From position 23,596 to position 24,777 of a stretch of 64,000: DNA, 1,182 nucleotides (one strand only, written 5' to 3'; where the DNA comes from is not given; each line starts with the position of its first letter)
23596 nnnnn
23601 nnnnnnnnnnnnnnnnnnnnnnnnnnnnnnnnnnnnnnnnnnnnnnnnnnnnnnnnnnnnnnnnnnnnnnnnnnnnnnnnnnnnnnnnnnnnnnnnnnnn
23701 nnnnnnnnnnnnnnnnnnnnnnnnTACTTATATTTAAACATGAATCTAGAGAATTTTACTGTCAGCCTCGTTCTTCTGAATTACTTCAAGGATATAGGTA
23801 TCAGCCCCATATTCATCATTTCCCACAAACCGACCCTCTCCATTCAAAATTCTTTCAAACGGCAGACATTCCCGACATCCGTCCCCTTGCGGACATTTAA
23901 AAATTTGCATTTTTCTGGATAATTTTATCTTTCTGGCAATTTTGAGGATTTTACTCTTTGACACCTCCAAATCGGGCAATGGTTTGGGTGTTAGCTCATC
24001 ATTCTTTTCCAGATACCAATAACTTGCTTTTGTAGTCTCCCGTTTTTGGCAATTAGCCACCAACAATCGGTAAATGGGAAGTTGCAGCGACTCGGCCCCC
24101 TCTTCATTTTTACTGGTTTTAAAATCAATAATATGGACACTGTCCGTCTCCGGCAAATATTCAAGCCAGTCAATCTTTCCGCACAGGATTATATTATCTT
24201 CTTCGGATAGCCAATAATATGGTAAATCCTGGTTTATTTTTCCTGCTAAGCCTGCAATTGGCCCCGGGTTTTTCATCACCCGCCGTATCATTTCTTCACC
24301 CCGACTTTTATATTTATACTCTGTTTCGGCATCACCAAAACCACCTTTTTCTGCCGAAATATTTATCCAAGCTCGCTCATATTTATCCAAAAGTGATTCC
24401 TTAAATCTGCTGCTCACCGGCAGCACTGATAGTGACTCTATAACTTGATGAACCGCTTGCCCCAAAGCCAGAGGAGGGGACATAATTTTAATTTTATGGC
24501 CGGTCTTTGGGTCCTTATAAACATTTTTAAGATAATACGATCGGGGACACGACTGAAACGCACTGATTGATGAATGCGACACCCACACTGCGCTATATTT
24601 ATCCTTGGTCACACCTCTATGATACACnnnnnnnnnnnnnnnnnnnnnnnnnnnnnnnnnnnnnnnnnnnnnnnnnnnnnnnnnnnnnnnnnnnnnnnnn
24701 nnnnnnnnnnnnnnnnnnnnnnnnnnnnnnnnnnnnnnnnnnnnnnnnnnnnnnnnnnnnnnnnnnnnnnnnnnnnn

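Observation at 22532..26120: Nuclease-rich cluster: DEDDy exonuclease, degenerate HD protein, Cas4-like Fe-S nuclease, non-canonical B12/radical-SAM protein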

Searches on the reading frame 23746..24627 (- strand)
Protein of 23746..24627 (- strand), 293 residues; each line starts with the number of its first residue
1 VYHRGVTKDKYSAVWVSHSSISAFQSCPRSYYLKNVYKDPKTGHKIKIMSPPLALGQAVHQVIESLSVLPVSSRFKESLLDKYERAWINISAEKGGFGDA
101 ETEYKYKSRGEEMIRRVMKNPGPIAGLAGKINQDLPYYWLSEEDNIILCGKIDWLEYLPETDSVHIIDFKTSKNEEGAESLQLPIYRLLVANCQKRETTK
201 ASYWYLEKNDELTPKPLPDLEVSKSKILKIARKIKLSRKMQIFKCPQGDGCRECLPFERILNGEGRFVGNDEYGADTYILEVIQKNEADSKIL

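Call 3: search_protein_families(library=pfam, proteins=[window:23746-24627:-], max_evalue=0.1)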
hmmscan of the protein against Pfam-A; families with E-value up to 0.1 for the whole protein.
window:23746-24627:- (293 aa): 3 families
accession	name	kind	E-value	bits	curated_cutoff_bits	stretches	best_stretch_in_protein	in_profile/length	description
PF12705.13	PDDEXK_1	-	2.9e-21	77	22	1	16-254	2-240/247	PD-(D/E)XK nuclease superfamily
PF01930.23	Cas_Cas4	-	0.0044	17.6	22.7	1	149-254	53-152/160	Domain of unknown function DUF83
PF12684.13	DUF3799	-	0.043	14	26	1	17-174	1-131/233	PDDEXK-like domain of unknown function (DUF3799)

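Call 4: search_protein_families(library=ncbifam, proteins=[window:23746-24627:-], max_evalue=0.1)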
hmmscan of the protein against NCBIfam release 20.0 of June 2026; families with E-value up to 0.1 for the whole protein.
window:23746-24627:- (293 aa): 1 family
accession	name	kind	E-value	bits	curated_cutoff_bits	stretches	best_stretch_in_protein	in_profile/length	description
NF010485.0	PRK13909.1-2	equivalog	0.041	12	650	1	151-207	847-900/909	RecB-like helicase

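Call 5: search_protein_families(library=padloc, proteins=[window:23746-24627:-], max_evalue=0.1)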
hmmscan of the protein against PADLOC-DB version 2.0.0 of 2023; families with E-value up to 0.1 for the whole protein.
window:23746-24627:- (293 aa): 10 families
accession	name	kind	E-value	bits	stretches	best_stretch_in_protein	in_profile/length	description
PDLC02410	Aga_Cas4-like_Nuc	-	2e-08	32.3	1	144-212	130-192/255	Class II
PDLC01447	Cas4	-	7.9e-07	27.7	1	15-254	4-151/161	"CAS-I,CAS-II,CAS-III,CAS-IV,CAS-V,CAS-VI; acquisition_associated"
PDLC01250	Cas4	-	2e-06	26.2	1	145-254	59-161/168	"CAS-I,CAS-II,CAS-III,CAS-IV,CAS-V,CAS-VI; acquisition_associated"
PDLC01611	Cas4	-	0.00025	19.4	1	146-254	53-150/158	"CAS-I,CAS-II,CAS-III,CAS-IV,CAS-V,CAS-VI; acquisition_associated"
PDLC00058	DruK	-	0.0007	16.4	1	19-90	15-80/388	PD-(D/E)XK nuclease superfamily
PDLC02083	Cas4_II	-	0.001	17.5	1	148-241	73-162/186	-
PDLC02405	Aga_Cas4-like_Nuc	-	0.0044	14.4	1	157-253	149-254/270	Class II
PDLC00060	DruK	-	0.0051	14.2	0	16-65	2-47/347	PD-(D/E)XK nuclease superfamily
PDLC02406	Aga_Cas4-like_Nuc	-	0.0096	13.5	0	17-42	4-29/308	Class II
PDLC00931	Cas12u2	-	0.039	11.4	0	27-124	96-178/445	Cas12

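Call 20: find_homologous_proteins(query=window:23746-24627:-, max_evalue=0.001)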
Query window:23746-24627:- (293 aa): 6628 proteins with E <= 0.001 among 7078 candidates; the best 120 are listed.
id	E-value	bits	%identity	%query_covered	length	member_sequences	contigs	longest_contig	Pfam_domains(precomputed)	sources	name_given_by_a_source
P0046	1.2e-173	595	88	100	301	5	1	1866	PF12705.14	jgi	jgi:ATP-dependent helicase/DNAse subunit B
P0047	9.8e-163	559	84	98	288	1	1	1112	PF12705.14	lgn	-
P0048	4.7e-161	553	100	84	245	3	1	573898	PF12705.14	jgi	jgi:hypothetical protein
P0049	1.3e-138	480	73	97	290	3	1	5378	PF01930.24,PF12705.14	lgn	-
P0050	6.7e-137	474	71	98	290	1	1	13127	PF12705.14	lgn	-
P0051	3.7e-134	465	70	98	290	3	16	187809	PF12705.14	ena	-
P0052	5.3e-134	464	71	95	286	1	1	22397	PF12705.14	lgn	-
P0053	8.2e-134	464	72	98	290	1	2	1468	PF01930.24,PF12705.14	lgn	-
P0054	1.3e-133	463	70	98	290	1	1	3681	PF12705.14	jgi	jgi:ATP-dependent helicase/DNAse subunit B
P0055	1.4e-133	463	70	98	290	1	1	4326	PF12705.14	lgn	-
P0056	1.8e-133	463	70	93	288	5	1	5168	PF12705.14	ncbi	-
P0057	2.4e-133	462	69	98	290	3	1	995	PF12705.14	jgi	jgi:ATP-dependent helicase/DNAse subunit B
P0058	6.7e-133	461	70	98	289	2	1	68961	PF12705.14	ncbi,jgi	jgi:ATP-dependent helicase/DNAse subunit B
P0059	7.7e-133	461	72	94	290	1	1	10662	PF12705.14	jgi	jgi:ATP-dependent helicase/DNAse subunit B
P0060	9.5e-133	460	70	98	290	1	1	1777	PF12705.14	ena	-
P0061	1.3e-132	460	70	95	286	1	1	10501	PF12705.14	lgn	-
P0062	1.4e-132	460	73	94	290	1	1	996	PF12705.14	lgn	-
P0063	2.3e-132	459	71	94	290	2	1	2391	PF12705.14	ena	-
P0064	2.3e-132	459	71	93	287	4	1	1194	PF12705.14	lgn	-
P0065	2.3e-132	459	69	98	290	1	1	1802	PF12705.14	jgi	-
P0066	2.9e-132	459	70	98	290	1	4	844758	PF12705.14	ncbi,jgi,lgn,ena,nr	ncbi:MAG TPA: PD-(D/E)XK nuclease family protein [Candidatus Woesebacteria bacterium]|nr:PD-(D/E)XK 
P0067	5.8e-132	458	68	97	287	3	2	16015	PF12705.14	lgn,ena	-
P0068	7.5e-132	457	71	98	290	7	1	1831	PF12705.14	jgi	jgi:ATP-dependent helicase/DNAse subunit B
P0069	1.8e-131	456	71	98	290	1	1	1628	PF12705.14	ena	-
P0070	1.8e-131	456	71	94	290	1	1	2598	PF12705.14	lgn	-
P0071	4.9e-131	455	71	94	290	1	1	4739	PF12705.14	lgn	-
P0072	1.4e-130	453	70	98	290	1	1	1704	PF12705.14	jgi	jgi:ATP-dependent helicase/DNAse subunit B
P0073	1.7e-130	453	69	97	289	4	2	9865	PF12705.14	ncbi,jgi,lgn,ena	ncbi:MAG: PD-(D/E)XK nuclease family protein [Candidatus Shapirobacteria bacterium]|jgi:ATP-dependen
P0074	3.0e-130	452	69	95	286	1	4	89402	PF12705.14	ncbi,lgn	-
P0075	3.2e-130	452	72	94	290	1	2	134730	PF12705.14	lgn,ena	-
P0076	3.4e-130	452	69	93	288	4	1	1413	PF12705.14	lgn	-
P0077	5.8e-130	451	69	98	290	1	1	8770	PF12705.14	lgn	-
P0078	6.5e-130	451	70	98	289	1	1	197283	PF12705.14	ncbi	-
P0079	6.7e-130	451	68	97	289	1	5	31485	PF12705.14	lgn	-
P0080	9.1e-130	451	69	98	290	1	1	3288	PF01930.24,PF12705.14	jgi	jgi:ATP-dependent helicase/DNAse subunit B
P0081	1.7e-129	450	66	97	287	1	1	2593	PF12705.14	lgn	-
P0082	2.0e-129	449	69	93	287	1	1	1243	PF12705.14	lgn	-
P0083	2.1e-129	449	70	93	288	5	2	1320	PF12705.14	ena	-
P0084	2.2e-129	449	68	97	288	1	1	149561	PF12705.14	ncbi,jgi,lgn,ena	ncbi:MAG: PD-(D/E)XK nuclease family protein [Candidatus Shapirobacteria bacterium]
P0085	2.2e-129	449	70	93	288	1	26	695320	PF12705.14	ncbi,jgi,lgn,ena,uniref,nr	ncbi:hypothetical protein A2574_01130 [Candidatus Shapirobacteria bacterium RIFOXYD1_FULL_38_32]|uni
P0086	2.3e-129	449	69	98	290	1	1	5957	PF01930.24,PF12705.14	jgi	jgi:ATP-dependent helicase/DNAse subunit B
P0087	2.6e-129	449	67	98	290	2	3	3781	PF12705.14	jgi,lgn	-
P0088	3.0e-129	449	69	98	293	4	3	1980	PF12705.14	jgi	-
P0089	3.1e-129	449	69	98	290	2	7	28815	PF12705.14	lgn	-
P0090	5.1e-129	448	68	98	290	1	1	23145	PF12705.14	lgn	-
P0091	5.3e-129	448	69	97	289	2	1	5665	PF12705.14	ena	-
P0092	6.0e-129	448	68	98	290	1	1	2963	PF12705.14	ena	-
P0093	6.3e-129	448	70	93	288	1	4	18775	PF12705.14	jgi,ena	-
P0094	7.0e-129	448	69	98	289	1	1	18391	PF12705.14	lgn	-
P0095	7.1e-129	448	70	98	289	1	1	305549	PF12705.14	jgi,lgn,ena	-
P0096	7.4e-129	448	69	98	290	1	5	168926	PF12705.14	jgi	-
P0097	8.0e-129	447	66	97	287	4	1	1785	PF12705.14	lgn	-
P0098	8.9e-129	447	70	98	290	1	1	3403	PF01930.24,PF12705.14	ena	-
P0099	9.2e-129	447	67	98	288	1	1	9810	PF12705.14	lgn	-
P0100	9.6e-129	447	68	97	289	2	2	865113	PF12705.14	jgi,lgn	jgi:ATP-dependent helicase/DNAse subunit B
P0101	9.7e-129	447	70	98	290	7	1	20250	PF12705.14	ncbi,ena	-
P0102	1.0e-128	447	70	98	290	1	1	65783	PF01930.24,PF12705.14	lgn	-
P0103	1.0e-128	447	67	97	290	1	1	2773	PF12705.14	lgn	-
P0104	1.2e-128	447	68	97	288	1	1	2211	PF12705.14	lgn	-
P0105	1.2e-128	447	68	97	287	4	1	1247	PF12705.14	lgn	-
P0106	1.3e-128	447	69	98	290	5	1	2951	PF12705.14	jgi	jgi:ATP-dependent helicase/DNAse subunit B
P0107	1.4e-128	447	69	98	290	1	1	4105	PF01930.24,PF12705.14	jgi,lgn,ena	-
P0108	1.8e-128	446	69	98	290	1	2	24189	PF12705.14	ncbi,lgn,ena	-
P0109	1.9e-128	446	69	98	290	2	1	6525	PF12705.14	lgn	-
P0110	2.1e-128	446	70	93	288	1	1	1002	PF12705.14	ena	-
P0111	2.2e-128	446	68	98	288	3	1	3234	PF12705.14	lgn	-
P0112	2.2e-128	446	67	97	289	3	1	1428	PF12705.14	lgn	-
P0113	2.6e-128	446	68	97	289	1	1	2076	PF12705.14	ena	-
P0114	2.9e-128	446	67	97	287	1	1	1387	PF12705.14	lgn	-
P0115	2.9e-128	446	67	97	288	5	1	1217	PF12705.14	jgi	jgi:RecB family exonuclease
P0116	4.9e-128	445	69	98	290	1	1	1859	PF12705.14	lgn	-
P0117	5.7e-128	445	67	97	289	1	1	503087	PF12705.14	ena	-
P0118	5.7e-128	445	67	97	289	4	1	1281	PF12705.14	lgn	-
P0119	6.2e-128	445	66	97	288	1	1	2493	PF12705.14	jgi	jgi:ATP-dependent helicase/DNAse subunit B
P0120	8.1e-128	444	67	96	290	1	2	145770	PF12705.14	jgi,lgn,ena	-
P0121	8.8e-128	444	67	97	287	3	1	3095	PF12705.14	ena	-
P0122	9.3e-128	444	69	94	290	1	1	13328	PF12705.14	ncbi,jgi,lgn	ncbi:MAG: RecB family exonuclease [Patescibacteria group bacterium]|jgi:ATP-dependent helicase/DNAse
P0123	9.8e-128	444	67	97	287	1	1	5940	PF12705.14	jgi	jgi:ATP-dependent helicase/DNAse subunit B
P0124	1.0e-127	444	67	97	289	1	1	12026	PF12705.14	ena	-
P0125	1.2e-127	444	67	97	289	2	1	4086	PF12705.14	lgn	-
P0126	1.3e-127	443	68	97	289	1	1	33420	PF01930.24,PF12705.14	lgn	-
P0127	2.0e-127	443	67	97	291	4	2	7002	PF12705.14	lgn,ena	-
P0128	2.6e-127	442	67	97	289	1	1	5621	PF12705.14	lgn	-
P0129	2.7e-127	442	67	97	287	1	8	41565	PF12705.14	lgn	-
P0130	2.7e-127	442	67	97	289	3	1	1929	PF12705.14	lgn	-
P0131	3.0e-127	442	68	97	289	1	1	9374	PF12705.14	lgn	-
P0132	3.0e-127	442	69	98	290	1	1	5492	PF12705.14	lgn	-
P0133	3.1e-127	442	67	97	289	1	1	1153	PF12705.14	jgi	-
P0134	3.1e-127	442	68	94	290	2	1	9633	PF12705.14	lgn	-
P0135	3.1e-127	442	67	98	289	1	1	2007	PF12705.14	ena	-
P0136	3.8e-127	442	68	97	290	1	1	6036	PF12705.14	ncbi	-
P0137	5.2e-127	441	66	98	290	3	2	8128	PF01930.24,PF12705.14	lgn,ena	-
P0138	6.3e-127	441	67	98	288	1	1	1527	PF12705.14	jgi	-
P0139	6.5e-127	441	68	97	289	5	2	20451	PF12705.14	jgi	jgi:ATP-dependent helicase/DNAse subunit B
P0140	7.7e-127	441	66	97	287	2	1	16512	PF12705.14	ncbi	ncbi:MAG: PD-(D/E)XK nuclease family protein [Patescibacteria group bacterium]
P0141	9.2e-127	441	66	98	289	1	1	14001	PF12705.14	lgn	-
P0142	9.2e-127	441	67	95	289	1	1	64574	PF12705.14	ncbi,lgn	-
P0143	9.4e-127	441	68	97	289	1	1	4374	PF12705.14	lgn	-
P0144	2.3e-126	439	69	95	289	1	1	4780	PF12705.14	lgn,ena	-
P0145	2.7e-126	439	68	97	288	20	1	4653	PF01930.24,PF12705.14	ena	-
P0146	3.3e-126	439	66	97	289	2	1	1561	PF12705.14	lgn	-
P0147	3.3e-126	439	67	97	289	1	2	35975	PF12705.14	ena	-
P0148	3.9e-126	439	68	98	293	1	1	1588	PF12705.14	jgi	jgi:ATP-dependent helicase/DNAse subunit B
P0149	4.0e-126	439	69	94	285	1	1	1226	PF12705.14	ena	-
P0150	4.6e-126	438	67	97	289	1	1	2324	PF12705.14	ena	-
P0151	6.5e-126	438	66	97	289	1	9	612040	PF12705.14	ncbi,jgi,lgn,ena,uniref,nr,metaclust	ncbi:MAG: hypothetical protein US68_C0008G0070 [Candidatus Shapirobacteria bacterium GW2011_GWE1_38_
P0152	1.3e-125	437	67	98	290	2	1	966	PF01930.24,PF12705.14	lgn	-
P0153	1.6e-125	437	67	97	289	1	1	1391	PF12705.14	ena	-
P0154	1.6e-125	437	67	97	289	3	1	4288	PF12705.14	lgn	-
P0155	1.7e-125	437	67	97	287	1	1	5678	PF12705.14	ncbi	-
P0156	1.7e-125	436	66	97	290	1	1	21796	PF12705.14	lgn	-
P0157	1.8e-125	436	67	98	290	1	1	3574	PF12705.14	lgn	-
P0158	1.9e-125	436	65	97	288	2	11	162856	PF12705.14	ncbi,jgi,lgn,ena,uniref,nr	ncbi:MAG: hypothetical protein A2534_01595 [Candidatus Magasanikbacteria bacterium RIFOXYD2_FULL_39_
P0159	1.9e-125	436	66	98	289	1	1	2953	PF12705.14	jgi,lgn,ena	-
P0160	3.5e-125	435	65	98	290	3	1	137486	PF12705.14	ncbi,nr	ncbi:PD-(D/E)XK nuclease family protein [Candidatus Shapirobacteria bacterium]|nr:PD-(D/E)XK nucleas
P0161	4.3e-125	435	63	98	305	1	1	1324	PF12705.14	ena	-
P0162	4.7e-125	435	66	97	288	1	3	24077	PF12705.14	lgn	-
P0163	5.1e-125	435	67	93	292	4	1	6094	PF12705.14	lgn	-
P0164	5.4e-125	435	66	98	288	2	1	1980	PF12705.14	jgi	jgi:ATP-dependent helicase/DNAse subunit B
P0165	5.4e-125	435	66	97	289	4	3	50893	PF12705.14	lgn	-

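Call 21: find_encoding_contigs(protein=P0066, flank=6000, max_places=2)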
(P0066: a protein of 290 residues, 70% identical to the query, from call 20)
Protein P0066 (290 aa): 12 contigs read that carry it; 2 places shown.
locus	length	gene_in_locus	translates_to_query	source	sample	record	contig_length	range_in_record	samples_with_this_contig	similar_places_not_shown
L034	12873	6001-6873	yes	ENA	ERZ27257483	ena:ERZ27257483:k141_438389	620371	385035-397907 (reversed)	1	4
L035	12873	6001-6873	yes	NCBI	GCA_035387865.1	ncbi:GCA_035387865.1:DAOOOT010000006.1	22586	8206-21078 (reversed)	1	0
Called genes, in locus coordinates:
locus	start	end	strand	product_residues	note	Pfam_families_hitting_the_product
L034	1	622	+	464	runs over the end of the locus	PF00404:Dockerin_1 (weak)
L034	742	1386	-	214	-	PF12773:DZR, PF13240:Zn_Ribbon_1 (weak), PF13248:Zn_ribbon_3 (weak)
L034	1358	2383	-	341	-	PF00083:Sugar_tr, PF07690:MFS_1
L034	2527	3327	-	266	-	PF14257:DUF4349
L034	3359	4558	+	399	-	PF13231:PMT_2 (weak)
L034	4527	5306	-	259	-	PF01734:Patatin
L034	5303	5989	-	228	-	PF01479:S4 (faint), PF00849:PseudoU_synth_2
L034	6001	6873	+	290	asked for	PF12705:PDDEXK_1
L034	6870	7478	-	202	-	PF13482:RNase_H_2, PF10108:DNA_pol_B_exo2 (faint)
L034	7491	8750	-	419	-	PF00817:IMS, PF11799:IMS_C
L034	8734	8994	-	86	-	-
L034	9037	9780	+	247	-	PF01553:Acyltransferase (weak)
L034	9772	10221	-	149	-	-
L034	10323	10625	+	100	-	PF00076:RRM_1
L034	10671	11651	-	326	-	PF00512:HisKA, PF02518:HATPase_c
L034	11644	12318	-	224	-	PF00072:Response_reg, PF00486:Trans_reg_C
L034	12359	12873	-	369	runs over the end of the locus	PF00579:tRNA-synt_1b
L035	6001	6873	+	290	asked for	PF12705:PDDEXK_1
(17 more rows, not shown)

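Call 22: find_encoding_contigs(protein=P0085, flank=6000, max_places=2)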
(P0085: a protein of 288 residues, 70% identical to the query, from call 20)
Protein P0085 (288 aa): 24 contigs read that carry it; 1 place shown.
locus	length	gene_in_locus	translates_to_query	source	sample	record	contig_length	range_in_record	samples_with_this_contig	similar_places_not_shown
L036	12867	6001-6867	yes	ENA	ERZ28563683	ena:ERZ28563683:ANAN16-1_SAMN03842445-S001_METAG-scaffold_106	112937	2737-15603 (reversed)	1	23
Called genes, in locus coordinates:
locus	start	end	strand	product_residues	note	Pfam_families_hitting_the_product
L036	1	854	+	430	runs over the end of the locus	PF00817:IMS, PF11799:IMS_C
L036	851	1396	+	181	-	PF13673:Acetyltransf_10 (weak), PF00583:Acetyltransf_1, PF13508:Acetyltransf_7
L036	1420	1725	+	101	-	PF01035:DNA_binding_1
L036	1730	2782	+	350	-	PF02547:Queuosine_synth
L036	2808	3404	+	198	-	-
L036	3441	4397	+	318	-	PF01699:Na_Ca_ex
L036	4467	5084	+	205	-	PF13482:RNase_H_2, PF10108:DNA_pol_B_exo2 (faint)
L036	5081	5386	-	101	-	-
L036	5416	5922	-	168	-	PF02834:LigT_PEase (faint), PF13563:2_5_RNA_ligase2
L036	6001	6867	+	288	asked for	PF12705:PDDEXK_1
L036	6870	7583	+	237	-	PF01479:S4, PF00849:PseudoU_synth_2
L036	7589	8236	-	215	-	PF00027:cNMP_binding, PF13545:HTH_Crp_2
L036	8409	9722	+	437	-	PF13231:PMT_2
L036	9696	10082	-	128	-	PF00072:Response_reg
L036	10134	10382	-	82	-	-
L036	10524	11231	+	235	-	PF00512:HisKA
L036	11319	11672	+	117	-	PF00072:Response_reg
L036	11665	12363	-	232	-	PF00072:Response_reg, PF00486:Trans_reg_C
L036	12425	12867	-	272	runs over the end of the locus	PF01522:Polysacc_deac_1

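Call 23: find_encoding_contigs(protein=P0158, flank=6000, max_places=2)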
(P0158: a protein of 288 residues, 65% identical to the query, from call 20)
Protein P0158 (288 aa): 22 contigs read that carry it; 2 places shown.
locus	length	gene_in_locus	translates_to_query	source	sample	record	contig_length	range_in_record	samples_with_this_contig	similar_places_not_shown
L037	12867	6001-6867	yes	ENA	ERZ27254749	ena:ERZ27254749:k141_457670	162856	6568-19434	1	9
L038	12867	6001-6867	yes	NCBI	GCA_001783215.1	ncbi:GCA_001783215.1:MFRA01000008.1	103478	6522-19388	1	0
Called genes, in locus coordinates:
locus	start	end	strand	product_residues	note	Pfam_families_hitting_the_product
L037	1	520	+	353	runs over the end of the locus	PF13623:SurA_N_2 (faint), PF13624:SurA_N_3, PF13145:Rotamase_2, PF13616:Rotamase_3, PF00639:Rotamase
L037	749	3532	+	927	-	PF13750:Big_3_3 (faint), PF16403:Bact_surface_Ig-like, PF02494:HYR (weak), PF16403:Bact_surface_Ig-like, PF01471:PG_binding_1 (weak)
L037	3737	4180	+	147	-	PF08534:Redoxin, PF00578:AhpC-TSA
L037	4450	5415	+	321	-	PF00438:S-AdoMet_synt_N, PF02772:S-AdoMet_synt_M, PF02773:S-AdoMet_synt_C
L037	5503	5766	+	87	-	-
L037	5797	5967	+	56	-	-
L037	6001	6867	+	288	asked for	PF12705:PDDEXK_1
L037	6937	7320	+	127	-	-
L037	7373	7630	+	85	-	PF04070:DUF378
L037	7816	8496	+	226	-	PF00005:ABC_tran, PF02463:SMC_N (weak), PF13401:AAA_22 (weak)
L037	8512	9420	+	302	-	PF18075:FtsX_ECD, PF02687:FtsX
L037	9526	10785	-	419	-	PF22807:TrAA12, PF07995:GSDH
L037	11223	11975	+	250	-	PF05050:Methyltransf_21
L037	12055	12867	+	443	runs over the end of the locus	PF22053:DUF6938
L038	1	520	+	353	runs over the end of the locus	PF13623:SurA_N_2 (faint), PF13624:SurA_N_3, PF13145:Rotamase_2, PF13616:Rotamase_3, PF00639:Rotamase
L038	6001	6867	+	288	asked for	PF12705:PDDEXK_1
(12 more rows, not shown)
